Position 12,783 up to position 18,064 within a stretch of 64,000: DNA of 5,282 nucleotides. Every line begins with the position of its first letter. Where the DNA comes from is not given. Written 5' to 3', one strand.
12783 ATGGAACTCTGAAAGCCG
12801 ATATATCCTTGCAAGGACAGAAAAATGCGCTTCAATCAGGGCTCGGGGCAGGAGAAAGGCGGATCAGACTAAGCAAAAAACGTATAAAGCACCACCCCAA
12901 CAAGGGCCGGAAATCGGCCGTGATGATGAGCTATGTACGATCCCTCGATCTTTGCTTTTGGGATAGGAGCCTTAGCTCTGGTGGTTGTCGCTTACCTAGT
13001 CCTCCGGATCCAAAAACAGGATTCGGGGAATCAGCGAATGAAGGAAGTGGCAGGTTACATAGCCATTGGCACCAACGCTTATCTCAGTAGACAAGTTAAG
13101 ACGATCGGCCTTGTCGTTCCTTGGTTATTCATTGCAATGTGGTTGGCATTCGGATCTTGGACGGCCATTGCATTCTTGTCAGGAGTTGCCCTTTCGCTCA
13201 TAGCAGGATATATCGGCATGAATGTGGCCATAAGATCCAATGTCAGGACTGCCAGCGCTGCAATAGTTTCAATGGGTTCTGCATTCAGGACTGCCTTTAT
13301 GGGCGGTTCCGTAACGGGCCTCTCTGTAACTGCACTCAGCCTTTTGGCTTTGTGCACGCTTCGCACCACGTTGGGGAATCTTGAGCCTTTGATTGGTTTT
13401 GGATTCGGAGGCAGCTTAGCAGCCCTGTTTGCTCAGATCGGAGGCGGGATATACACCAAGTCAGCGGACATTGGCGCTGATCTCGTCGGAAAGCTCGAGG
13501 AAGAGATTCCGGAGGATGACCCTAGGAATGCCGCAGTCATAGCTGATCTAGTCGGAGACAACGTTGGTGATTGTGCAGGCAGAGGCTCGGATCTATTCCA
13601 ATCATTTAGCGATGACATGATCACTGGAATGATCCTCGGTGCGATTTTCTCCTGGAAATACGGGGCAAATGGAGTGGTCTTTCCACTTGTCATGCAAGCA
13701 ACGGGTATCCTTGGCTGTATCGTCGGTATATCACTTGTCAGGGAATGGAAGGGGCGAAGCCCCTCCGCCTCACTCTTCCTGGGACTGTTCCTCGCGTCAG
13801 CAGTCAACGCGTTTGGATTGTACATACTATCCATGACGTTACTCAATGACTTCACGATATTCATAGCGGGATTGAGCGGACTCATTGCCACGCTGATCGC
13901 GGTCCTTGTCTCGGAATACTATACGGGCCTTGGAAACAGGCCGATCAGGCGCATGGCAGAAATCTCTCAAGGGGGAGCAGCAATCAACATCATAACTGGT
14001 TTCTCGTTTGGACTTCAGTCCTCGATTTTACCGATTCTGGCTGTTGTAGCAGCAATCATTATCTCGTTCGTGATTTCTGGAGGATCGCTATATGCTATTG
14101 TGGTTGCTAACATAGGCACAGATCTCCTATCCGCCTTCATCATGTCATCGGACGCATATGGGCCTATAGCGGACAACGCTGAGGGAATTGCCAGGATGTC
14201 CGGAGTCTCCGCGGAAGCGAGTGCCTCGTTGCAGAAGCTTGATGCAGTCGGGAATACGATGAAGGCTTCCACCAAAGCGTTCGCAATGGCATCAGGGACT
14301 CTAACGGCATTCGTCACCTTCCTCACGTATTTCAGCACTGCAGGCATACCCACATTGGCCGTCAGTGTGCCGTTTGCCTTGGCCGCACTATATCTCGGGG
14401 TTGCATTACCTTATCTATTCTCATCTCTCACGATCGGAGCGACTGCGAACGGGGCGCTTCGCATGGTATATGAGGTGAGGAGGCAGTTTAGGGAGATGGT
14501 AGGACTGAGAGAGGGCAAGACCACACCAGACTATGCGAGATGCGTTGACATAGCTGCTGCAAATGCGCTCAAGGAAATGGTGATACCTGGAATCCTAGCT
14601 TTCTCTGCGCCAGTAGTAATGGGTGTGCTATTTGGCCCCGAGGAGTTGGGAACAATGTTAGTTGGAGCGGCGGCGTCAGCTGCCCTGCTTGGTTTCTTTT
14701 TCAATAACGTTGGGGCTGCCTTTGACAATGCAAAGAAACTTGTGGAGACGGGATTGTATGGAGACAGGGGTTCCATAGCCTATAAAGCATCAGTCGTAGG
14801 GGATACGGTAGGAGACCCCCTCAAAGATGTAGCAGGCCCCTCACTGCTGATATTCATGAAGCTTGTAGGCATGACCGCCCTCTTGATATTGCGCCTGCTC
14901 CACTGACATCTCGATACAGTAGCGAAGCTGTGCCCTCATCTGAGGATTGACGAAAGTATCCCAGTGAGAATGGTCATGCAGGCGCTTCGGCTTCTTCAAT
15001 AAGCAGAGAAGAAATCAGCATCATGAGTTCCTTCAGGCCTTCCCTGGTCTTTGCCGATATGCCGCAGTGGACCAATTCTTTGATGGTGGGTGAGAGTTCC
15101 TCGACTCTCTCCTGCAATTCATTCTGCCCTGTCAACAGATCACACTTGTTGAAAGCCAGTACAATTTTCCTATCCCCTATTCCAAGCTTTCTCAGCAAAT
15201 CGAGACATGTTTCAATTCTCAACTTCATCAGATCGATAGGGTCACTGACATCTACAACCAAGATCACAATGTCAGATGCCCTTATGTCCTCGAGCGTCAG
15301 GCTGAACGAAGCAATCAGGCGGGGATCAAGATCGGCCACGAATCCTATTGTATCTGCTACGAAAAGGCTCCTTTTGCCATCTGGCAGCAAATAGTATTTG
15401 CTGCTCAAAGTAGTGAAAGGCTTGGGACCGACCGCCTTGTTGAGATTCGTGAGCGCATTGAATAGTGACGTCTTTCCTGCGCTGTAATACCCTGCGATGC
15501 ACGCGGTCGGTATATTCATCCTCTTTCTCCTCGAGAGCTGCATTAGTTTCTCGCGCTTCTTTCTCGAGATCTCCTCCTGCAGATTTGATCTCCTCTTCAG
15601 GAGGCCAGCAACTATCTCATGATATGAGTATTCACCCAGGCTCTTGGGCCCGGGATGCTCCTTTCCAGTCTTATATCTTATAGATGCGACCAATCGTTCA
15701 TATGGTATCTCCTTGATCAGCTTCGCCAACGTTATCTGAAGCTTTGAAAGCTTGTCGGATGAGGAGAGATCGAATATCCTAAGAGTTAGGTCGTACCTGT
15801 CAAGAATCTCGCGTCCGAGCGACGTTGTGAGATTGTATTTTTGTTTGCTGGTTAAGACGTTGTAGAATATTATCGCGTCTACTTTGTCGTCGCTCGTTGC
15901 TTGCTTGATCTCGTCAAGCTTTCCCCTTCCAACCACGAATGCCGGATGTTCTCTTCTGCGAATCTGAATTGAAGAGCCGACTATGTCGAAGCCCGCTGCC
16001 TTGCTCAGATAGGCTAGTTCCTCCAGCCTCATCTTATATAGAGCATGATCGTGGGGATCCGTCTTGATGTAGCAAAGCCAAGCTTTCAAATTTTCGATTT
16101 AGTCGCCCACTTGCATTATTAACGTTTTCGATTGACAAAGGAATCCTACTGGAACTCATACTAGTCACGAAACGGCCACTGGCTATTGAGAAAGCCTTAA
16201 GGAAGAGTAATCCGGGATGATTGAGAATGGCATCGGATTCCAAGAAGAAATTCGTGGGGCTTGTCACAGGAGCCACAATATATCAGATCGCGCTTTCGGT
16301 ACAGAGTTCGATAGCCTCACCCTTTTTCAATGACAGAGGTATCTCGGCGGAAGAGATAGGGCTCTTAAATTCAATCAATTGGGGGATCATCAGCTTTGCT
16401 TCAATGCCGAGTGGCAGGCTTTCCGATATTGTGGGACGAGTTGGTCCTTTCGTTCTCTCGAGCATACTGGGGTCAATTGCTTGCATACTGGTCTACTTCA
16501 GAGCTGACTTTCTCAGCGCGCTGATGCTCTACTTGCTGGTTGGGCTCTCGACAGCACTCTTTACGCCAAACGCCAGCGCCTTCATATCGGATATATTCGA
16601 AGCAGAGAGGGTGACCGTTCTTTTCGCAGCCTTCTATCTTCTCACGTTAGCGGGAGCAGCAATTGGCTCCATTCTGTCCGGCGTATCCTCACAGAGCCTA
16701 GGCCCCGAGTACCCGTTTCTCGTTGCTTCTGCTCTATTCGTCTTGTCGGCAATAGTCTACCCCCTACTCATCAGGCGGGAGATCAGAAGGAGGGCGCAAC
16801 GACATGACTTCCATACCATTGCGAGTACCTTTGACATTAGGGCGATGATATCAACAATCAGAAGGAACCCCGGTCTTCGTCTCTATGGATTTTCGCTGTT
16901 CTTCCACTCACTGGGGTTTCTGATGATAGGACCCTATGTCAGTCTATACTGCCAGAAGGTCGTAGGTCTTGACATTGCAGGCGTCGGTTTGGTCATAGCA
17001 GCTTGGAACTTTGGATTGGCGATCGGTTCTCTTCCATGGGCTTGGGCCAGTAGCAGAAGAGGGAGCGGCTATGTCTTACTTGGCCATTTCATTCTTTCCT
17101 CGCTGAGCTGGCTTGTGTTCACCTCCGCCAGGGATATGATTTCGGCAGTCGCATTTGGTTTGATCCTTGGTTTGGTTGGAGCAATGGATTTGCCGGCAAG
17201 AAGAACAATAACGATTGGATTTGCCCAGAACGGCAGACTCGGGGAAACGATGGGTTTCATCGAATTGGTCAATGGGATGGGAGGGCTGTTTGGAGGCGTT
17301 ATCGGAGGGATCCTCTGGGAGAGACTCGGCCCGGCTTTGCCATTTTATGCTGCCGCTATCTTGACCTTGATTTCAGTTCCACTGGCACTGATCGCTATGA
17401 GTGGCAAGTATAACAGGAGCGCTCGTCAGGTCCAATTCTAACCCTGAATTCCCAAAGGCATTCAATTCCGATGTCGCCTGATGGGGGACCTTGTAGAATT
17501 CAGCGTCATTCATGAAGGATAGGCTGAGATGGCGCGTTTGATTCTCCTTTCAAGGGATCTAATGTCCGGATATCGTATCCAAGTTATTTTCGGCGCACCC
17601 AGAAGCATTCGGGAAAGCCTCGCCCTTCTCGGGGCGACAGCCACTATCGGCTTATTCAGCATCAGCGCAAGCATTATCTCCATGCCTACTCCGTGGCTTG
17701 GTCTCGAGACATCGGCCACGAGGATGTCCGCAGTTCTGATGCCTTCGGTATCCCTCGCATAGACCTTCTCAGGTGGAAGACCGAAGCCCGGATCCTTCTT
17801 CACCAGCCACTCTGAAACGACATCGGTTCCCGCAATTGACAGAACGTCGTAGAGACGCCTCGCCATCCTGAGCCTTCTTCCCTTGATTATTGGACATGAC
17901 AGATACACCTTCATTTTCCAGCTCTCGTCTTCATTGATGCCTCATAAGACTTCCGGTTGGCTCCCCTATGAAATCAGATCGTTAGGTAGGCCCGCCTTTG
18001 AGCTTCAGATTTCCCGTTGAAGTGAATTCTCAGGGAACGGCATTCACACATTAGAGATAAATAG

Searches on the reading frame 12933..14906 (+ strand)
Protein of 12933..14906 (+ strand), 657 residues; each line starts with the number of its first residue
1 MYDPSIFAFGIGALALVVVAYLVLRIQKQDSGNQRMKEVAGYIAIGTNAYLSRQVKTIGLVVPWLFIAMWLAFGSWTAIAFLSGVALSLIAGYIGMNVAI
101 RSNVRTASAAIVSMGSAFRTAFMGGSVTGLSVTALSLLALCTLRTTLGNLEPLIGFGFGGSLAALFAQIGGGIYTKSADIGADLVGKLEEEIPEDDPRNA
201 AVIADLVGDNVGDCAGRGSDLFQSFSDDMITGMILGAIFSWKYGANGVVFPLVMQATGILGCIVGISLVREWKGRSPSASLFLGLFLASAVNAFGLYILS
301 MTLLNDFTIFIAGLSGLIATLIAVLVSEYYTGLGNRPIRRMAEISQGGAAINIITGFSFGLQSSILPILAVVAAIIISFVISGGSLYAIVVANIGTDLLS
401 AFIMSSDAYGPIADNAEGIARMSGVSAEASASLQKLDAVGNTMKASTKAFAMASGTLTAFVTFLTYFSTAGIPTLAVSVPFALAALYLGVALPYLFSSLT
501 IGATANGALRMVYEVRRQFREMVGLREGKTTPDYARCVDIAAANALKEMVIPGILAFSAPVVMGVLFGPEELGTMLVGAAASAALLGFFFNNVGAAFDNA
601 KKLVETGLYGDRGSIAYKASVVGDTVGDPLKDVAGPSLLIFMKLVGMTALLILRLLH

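Call 44: search_protein_families(library=pfam, proteins=[window:12933-14906:+], max_evalue=0.00001)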
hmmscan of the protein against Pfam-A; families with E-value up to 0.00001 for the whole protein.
window:12933-14906:+ (657 aa): 1 family
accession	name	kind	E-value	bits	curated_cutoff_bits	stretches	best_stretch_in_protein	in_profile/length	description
PF03030.21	H_PPase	-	6e-205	683.1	29.7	1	14-652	2-645/645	Inorganic H+ pyrophosphatase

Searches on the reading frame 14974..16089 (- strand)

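Call 44: search_protein_families(library=pfam, proteins=[window:14974-16089:-], max_evalue=0.00001)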
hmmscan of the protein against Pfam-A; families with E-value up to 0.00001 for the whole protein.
window:14974-16089:- (371 aa): 4 families
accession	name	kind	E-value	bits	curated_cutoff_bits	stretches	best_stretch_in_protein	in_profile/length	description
PF13167.11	GTP-bdg_N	-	1.3e-21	77.4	25.4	1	21-106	3-88/89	GTP-binding GTPase N-terminal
PF01926.29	MMR_HSR1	-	1.6e-15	57.7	21.9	1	196-315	2-113/113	50S ribosome-binding GTPase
PF00009.33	GTP_EFTU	-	1.1e-07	32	26.5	0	269-362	90-185/188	Elongation factor Tu GTP binding domain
PF02421.24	FeoB_N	-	1.1e-06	28.7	27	1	196-357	3-154/156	Ferrous iron transport protein B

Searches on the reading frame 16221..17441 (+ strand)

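Call 44: search_protein_families(library=pfam, proteins=[window:16221-17441:+], max_evalue=0.00001)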
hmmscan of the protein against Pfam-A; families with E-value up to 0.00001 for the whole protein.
window:16221-17441:+ (406 aa): 3 families
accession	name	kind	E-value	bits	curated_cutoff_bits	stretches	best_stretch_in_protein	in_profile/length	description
PF07690.21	MFS_1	-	3.3e-40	138.5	33.4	2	16-251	3-235/347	Major Facilitator Superfamily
PF03209.21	PUCC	-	1.5e-06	28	21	1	95-367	86-361/401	PUCC protein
PF00854.27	PTR2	-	8.6e-06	25.3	27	0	105-180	40-118/392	POT family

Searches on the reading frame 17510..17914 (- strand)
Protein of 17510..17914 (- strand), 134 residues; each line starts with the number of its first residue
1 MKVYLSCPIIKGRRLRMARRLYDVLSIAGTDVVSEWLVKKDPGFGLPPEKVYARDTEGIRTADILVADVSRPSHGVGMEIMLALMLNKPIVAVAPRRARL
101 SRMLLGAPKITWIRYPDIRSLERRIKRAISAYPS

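Call 44: search_protein_families(library=pfam, proteins=[window:17510-17914:-], max_evalue=0.00001)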
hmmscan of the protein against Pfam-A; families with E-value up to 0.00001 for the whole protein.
window:17510-17914:- (134 aa): 1 family
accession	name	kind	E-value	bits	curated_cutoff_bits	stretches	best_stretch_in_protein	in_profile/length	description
PF05014.21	Nuc_deoxyrib_tr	-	1.2e-08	35.5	28.8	1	3-99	1-102/117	Nucleoside 2-deoxyribosyltransferase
